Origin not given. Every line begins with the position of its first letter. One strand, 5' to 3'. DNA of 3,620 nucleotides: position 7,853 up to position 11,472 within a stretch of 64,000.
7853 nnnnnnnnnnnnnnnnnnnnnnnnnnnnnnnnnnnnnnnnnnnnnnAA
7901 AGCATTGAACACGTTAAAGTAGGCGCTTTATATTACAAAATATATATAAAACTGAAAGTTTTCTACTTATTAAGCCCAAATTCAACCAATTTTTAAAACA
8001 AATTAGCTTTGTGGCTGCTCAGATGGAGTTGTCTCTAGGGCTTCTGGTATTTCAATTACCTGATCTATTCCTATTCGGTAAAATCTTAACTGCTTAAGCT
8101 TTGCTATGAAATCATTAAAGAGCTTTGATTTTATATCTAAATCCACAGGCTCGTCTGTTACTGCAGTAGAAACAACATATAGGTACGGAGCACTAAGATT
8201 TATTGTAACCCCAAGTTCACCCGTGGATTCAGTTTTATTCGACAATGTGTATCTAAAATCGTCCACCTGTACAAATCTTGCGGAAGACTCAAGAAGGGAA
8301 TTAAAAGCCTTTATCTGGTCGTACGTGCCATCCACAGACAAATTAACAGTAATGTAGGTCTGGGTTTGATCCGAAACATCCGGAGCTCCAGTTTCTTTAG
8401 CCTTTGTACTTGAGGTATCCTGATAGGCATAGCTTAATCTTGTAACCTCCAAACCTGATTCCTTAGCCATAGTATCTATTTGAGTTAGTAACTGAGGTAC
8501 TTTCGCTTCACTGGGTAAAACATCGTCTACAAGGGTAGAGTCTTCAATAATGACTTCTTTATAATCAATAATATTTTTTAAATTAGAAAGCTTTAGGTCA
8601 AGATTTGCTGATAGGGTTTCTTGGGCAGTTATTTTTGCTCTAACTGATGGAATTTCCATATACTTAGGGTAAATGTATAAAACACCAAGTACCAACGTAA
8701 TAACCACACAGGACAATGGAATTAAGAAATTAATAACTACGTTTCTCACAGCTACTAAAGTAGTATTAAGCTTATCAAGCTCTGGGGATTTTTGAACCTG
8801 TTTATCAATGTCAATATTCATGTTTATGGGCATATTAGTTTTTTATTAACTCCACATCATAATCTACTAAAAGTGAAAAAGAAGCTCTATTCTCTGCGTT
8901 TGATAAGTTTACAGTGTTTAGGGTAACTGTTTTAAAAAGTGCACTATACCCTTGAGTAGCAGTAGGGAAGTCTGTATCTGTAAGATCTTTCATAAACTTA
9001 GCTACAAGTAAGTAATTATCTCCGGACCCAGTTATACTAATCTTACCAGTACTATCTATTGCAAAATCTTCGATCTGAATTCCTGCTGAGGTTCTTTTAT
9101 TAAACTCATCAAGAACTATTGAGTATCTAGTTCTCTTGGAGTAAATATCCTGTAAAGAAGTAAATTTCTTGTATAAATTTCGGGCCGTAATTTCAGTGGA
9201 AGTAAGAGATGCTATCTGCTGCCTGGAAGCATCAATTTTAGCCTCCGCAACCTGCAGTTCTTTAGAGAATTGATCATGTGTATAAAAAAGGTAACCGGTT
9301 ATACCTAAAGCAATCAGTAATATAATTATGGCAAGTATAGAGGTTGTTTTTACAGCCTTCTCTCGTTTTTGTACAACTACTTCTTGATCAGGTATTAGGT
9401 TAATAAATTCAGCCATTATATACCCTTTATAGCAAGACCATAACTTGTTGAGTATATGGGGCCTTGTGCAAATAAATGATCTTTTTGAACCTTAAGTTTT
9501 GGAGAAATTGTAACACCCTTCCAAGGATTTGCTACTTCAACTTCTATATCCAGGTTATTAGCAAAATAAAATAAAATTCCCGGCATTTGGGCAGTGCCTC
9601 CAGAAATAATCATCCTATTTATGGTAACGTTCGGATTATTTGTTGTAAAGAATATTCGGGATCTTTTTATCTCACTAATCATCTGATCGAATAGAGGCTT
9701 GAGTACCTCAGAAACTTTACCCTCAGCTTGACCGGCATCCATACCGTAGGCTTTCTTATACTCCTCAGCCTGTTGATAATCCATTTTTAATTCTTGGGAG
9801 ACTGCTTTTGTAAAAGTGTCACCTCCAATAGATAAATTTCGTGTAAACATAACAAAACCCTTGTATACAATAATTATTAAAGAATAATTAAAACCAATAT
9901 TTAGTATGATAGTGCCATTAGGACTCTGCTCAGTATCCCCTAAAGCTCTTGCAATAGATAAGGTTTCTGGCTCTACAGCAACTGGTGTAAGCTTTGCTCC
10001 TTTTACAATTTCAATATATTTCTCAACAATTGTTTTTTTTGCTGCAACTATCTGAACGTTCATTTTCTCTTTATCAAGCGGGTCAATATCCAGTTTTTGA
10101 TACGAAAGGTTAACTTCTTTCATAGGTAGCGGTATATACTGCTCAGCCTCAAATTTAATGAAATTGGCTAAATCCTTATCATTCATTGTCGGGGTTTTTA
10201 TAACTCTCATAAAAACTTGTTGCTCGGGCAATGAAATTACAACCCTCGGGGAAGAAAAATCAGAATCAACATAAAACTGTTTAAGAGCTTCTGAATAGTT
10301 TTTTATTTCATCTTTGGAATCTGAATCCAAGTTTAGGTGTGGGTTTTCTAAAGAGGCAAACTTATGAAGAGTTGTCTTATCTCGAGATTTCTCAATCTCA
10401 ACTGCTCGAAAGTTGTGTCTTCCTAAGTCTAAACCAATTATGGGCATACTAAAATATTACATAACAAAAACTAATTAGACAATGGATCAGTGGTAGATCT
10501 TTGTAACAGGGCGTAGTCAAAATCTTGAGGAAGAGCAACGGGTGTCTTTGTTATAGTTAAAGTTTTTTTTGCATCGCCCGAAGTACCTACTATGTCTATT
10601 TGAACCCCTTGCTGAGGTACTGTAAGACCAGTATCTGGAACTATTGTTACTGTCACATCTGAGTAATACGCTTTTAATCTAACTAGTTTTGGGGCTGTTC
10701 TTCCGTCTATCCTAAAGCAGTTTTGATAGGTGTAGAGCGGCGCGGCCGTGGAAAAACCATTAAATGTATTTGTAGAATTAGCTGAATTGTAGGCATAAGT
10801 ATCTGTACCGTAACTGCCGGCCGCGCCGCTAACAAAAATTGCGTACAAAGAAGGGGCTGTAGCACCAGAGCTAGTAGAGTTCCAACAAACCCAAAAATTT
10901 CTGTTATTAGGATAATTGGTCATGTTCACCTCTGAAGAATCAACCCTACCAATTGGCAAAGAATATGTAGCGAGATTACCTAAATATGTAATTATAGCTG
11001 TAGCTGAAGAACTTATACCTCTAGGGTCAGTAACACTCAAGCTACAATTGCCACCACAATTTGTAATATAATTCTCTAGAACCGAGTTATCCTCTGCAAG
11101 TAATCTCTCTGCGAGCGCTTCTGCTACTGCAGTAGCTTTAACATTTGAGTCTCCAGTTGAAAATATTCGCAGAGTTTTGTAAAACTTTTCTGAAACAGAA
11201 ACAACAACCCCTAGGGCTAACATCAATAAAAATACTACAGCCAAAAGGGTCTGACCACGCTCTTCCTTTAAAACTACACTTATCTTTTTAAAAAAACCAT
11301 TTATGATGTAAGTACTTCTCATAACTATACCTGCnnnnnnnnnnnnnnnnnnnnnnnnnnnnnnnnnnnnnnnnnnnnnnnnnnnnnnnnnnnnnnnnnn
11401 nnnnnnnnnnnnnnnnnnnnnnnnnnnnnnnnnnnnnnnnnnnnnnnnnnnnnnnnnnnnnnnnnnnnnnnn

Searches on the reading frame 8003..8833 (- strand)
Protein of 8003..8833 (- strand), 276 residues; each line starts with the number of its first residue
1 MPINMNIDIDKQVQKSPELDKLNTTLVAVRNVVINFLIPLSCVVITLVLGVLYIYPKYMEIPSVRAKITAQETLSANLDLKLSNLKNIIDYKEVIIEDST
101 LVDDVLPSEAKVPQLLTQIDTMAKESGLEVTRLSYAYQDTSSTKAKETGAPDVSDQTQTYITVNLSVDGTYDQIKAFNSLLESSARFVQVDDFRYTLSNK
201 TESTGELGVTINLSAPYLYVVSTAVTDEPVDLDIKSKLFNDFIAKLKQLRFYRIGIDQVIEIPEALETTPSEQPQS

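Call 38: search_protein_families(library=pfam, proteins=[window:8003-8833:-], max_evalue=0.1)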
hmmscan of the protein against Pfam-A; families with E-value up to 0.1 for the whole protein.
window:8003-8833:- (276 aa): 2 families
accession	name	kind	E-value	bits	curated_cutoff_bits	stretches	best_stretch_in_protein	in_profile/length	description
PF04350.18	PilO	-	1e-09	39.1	22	1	76-211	13-136/145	Pilus assembly protein, PilO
PF10741.14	T2SSM_b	-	0.015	15.6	21.7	1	119-214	23-108/111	Type II secretion system (T2SS), protein M subtype b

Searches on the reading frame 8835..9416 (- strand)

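Call 38: search_protein_families(library=pfam, proteins=[window:8835-9416:-], max_evalue=0.1)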
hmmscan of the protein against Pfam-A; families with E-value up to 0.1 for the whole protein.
window:8835-9416:- (193 aa): 5 families
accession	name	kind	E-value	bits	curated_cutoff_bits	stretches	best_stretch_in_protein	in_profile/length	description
PF05137.18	PilN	-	3.9e-05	24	22.8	1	101-158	2-53/78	Fimbrial assembly protein (PilN)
PF11812.13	DUF3333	-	0.0088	16.7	26.5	1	25-133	24-136/151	Domain of unknown function (DUF3333)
PF13173.12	AAA_14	-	0.019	15.4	27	1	64-136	28-103/129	AAA domain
PF22402.2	Coat_P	-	0.061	14.2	27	0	127-181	9-63/103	Coat protein, P (projecting) domain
PF23202.1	PAH_ZNF598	-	0.089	13.5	25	0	52-90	13-51/83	ZNF598 PAH domain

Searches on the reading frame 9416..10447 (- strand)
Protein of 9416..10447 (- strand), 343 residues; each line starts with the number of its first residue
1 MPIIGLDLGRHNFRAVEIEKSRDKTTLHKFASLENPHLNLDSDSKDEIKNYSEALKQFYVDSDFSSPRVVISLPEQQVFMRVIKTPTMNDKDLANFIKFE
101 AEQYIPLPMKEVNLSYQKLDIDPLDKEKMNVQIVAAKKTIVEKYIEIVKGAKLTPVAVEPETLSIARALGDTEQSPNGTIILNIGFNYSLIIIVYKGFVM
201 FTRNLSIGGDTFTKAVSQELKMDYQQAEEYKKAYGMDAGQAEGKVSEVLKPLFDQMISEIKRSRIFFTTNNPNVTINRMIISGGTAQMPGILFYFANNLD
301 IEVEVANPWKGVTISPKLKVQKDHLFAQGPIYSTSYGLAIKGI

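Call 38: search_protein_families(library=pfam, proteins=[window:9416-10447:-], max_evalue=0.1)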
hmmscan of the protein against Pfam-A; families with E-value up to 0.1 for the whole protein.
window:9416-10447:- (343 aa): 4 families
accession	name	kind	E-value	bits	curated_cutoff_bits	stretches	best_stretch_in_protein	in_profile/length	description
PF11104.14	PilM_2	-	9.8e-53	179.7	27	1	5-341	1-338/340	Type IV pilus assembly protein PilM;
PF14450.12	FtsA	-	3.6e-11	44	31.8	1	181-337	2-127/127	Cell division protein FtsA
PF25216.1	Volactin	-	1.3e-06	28.6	35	1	183-300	172-292/321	Volactin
PF06723.19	MreB_Mbl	-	1.3e-06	27.9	27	1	154-225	122-193/327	MreB/Mbl protein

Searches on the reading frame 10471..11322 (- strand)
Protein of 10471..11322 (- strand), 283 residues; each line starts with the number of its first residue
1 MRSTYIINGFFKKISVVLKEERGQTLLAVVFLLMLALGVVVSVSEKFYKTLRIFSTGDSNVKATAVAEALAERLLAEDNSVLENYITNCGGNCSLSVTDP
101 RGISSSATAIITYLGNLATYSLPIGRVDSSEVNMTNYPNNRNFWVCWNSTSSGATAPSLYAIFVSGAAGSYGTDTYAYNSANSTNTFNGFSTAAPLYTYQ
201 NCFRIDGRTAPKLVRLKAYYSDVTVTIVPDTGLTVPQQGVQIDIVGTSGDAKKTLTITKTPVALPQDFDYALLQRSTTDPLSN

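Call 6: search_protein_families(library=pfam, proteins=[window:10471-11322:-], max_evalue=1)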
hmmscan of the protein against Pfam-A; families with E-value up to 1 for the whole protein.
window:10471-11322:- (283 aa): 1 family
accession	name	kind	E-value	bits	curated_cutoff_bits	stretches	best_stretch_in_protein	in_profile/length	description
PF23924.1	DUF7263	-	0.1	12.6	27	1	21-81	1-59/222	Family of unknown function (DUF7263)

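Call 7: search_protein_families(library=ncbifam, proteins=[window:10471-11322:-], max_evalue=1)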
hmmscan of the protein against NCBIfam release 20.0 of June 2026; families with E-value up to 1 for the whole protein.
window:10471-11322:- (283 aa): 0 families
